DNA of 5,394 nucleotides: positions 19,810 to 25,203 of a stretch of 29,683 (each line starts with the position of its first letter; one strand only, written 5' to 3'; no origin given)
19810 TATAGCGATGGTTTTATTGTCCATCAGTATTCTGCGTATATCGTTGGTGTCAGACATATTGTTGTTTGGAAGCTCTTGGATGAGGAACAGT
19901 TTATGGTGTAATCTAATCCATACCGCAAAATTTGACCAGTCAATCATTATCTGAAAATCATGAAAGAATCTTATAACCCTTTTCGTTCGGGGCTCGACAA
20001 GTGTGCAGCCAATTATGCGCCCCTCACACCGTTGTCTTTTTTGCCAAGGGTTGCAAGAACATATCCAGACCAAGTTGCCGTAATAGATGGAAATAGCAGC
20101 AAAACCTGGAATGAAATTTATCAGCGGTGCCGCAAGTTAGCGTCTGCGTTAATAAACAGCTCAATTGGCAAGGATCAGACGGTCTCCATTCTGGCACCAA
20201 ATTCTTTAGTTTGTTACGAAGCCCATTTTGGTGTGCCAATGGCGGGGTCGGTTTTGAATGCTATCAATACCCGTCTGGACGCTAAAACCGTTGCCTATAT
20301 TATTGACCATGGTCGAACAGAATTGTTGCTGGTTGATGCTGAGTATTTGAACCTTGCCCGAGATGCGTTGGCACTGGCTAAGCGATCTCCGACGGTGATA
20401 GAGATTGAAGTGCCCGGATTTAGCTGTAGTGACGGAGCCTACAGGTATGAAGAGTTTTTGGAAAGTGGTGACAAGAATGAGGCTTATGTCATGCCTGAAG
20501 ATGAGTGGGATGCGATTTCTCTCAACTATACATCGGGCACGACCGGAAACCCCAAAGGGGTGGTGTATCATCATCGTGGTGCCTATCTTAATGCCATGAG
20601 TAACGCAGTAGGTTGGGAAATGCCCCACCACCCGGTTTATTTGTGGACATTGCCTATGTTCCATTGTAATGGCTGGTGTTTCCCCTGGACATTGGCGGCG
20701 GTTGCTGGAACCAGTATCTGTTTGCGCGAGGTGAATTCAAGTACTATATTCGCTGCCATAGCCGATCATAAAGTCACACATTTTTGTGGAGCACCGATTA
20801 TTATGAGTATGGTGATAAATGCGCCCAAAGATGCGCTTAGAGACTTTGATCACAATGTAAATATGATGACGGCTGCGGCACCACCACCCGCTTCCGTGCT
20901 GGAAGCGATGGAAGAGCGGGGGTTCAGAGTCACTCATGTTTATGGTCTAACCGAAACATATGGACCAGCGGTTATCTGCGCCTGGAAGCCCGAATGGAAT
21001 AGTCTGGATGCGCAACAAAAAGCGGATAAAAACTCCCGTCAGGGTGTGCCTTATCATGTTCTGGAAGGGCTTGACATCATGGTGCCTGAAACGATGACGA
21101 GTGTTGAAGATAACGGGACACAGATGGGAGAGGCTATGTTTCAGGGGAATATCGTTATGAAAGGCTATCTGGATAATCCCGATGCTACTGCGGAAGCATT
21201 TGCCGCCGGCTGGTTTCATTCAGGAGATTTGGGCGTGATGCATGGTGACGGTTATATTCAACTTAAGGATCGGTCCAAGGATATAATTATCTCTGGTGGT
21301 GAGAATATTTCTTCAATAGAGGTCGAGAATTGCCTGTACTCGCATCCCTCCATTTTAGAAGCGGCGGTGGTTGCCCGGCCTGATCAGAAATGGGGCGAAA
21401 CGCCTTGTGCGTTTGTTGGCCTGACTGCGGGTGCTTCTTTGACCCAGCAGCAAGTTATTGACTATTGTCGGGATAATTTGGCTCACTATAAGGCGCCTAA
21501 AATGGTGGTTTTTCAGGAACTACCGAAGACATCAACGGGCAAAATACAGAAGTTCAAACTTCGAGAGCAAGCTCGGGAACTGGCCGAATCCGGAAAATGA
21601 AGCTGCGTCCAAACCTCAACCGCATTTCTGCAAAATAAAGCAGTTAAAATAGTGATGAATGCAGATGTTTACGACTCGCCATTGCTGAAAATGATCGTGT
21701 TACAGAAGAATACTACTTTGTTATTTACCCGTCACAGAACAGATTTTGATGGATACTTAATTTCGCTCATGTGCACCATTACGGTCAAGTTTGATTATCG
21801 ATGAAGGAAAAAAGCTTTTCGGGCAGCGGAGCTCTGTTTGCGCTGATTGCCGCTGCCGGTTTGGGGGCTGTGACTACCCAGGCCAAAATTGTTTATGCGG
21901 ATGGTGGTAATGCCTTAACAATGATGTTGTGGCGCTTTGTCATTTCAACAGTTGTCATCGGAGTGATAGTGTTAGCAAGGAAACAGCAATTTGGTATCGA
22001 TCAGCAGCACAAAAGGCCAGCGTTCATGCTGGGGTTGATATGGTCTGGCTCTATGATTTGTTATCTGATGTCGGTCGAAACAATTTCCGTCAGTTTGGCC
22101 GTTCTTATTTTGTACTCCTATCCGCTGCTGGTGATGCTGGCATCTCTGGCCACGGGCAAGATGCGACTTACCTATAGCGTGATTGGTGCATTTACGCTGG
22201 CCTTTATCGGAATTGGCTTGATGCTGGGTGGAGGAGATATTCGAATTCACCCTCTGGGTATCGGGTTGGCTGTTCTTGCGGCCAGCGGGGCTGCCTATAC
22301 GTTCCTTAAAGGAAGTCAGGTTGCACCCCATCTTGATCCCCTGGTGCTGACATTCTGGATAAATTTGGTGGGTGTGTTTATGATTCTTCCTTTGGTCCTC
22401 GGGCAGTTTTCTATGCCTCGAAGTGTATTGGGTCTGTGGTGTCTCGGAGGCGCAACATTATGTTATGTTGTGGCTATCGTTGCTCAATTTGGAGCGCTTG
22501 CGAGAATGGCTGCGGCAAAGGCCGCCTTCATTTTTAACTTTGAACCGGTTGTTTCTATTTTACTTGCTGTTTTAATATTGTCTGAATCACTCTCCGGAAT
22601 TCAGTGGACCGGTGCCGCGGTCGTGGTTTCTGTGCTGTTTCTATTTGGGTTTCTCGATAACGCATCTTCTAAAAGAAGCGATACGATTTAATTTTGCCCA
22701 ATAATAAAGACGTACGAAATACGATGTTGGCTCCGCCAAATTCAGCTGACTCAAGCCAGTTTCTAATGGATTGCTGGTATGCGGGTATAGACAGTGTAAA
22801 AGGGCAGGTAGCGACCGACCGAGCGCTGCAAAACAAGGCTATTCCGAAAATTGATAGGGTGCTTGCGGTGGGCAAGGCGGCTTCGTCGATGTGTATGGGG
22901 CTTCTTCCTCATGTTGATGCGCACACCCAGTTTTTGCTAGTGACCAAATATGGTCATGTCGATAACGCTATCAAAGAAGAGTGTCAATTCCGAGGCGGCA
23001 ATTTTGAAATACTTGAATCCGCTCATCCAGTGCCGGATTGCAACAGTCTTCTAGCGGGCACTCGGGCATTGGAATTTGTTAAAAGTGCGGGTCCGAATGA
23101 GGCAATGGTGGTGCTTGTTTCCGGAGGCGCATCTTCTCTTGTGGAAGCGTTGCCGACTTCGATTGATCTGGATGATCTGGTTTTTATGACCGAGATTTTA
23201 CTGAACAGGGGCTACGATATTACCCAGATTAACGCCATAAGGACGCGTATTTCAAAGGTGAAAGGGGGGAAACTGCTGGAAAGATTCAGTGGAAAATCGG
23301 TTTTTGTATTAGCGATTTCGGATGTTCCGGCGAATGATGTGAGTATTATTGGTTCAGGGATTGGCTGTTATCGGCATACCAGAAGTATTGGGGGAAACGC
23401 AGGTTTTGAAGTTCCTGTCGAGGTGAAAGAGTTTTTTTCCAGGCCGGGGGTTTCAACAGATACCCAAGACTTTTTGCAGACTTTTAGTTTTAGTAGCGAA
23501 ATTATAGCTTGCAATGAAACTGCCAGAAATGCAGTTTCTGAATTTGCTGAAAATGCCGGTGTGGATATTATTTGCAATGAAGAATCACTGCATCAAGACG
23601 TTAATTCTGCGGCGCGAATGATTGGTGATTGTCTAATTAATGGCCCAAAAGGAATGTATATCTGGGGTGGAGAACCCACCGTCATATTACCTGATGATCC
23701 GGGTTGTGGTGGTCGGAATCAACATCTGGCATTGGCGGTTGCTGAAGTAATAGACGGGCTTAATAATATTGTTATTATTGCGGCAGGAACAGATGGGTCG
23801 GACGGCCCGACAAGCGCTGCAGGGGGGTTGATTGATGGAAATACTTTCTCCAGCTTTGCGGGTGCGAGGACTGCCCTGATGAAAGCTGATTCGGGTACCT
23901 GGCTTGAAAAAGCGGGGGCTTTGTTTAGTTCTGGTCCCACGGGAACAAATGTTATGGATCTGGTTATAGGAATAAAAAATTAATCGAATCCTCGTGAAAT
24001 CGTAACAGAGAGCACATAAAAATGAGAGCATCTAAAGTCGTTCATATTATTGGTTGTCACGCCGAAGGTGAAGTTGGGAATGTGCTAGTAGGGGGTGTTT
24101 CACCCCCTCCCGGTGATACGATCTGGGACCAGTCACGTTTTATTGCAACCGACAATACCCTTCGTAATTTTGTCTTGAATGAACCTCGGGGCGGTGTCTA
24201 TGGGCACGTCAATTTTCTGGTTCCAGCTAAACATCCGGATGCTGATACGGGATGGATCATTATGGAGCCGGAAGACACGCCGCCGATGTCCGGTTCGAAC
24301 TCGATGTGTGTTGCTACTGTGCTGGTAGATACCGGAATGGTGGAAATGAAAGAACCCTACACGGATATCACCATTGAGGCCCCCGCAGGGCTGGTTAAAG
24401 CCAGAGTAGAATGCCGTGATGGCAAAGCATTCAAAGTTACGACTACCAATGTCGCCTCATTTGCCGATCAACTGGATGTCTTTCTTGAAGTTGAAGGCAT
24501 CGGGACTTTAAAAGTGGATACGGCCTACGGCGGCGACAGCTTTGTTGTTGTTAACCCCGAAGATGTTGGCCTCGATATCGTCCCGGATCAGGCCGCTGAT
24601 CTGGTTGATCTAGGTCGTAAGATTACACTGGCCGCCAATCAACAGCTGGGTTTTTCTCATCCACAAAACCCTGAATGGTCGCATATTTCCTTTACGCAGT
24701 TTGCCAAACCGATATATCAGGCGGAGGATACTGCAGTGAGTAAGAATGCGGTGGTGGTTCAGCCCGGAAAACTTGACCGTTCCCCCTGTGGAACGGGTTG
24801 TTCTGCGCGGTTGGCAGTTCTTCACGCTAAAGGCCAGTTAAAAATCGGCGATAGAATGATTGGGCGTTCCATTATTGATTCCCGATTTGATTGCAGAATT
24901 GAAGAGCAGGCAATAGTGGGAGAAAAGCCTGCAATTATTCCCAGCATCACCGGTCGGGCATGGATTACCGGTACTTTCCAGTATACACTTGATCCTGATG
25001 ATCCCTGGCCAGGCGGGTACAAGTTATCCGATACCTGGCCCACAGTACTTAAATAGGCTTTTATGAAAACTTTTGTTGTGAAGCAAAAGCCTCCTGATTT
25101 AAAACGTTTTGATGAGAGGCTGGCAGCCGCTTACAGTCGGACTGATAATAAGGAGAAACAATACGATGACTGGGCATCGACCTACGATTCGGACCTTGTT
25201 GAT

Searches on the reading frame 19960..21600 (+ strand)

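Call 7: search_protein_families(library=pfam, proteins=[window:19960-21600:+])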
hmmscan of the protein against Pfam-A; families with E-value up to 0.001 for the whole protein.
window:19960-21600:+ (546 aa): 2 families
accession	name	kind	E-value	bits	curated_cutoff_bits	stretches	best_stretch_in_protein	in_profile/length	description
PF00501.34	AMP-binding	-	7.7e-71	239.3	29.9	1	30-404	3-384/384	AMP-binding enzyme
PF13193.12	AMP-binding_C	-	2.5e-20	73.6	24.5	1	454-528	1-76/76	AMP-binding enzyme C-terminal domain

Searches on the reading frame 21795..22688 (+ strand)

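Call 87: search_protein_families(library=pfam, proteins=[window:21795-22688:+], max_evalue=0.00001)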
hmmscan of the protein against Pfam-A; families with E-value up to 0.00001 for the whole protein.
window:21795-22688:+ (298 aa): 1 family
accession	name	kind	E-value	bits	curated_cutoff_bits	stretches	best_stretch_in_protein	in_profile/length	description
PF00892.27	EamA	-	2.5e-25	89.8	28.2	2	154-284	2-133/135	EamA-like transporter family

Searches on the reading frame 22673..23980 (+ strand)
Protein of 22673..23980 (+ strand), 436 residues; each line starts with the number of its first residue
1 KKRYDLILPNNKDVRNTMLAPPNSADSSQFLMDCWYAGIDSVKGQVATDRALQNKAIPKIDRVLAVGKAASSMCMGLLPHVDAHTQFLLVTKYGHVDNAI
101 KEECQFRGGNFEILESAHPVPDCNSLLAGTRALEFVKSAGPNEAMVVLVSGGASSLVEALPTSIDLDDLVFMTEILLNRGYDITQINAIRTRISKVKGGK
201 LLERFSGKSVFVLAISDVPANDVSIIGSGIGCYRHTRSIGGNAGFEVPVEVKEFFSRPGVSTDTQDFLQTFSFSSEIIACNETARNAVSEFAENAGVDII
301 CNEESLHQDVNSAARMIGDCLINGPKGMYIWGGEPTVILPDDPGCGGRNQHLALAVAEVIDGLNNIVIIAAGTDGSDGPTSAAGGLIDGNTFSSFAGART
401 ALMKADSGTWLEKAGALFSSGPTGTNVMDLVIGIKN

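Call 87: search_protein_families(library=pfam, proteins=[window:22673-23980:+], max_evalue=0.00001)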
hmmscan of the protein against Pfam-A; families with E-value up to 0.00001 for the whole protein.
window:22673-23980:+ (436 aa): 2 families
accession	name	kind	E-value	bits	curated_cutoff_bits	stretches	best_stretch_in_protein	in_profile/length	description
PF13660.11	DUF4147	-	1.8e-44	152.4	23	1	33-233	4-205/234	Domain of unknown function (DUF4147)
PF05161.18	MOFRL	-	3.4e-28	98.4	28.3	1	328-429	2-106/106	MOFRL family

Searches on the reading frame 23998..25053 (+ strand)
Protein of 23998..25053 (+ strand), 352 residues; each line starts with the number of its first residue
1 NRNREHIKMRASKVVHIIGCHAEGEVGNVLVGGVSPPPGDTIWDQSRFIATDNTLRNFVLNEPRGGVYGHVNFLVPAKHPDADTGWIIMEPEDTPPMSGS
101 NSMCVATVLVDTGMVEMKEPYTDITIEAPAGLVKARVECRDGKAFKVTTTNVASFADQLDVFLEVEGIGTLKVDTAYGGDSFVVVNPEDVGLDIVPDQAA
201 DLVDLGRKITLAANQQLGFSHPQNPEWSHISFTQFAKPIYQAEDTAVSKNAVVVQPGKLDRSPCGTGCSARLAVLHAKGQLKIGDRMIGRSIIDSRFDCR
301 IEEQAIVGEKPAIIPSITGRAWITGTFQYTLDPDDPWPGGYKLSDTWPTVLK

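Call 88: search_protein_families(library=pfam, proteins=[window:23998-25053:+], max_evalue=0.00001)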
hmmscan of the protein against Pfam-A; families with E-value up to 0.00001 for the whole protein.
window:23998-25053:+ (352 aa): 1 family
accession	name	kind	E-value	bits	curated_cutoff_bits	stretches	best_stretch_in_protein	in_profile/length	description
PF05544.16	Pro_racemase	-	6e-131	436.8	27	1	17-341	1-324/325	Proline racemase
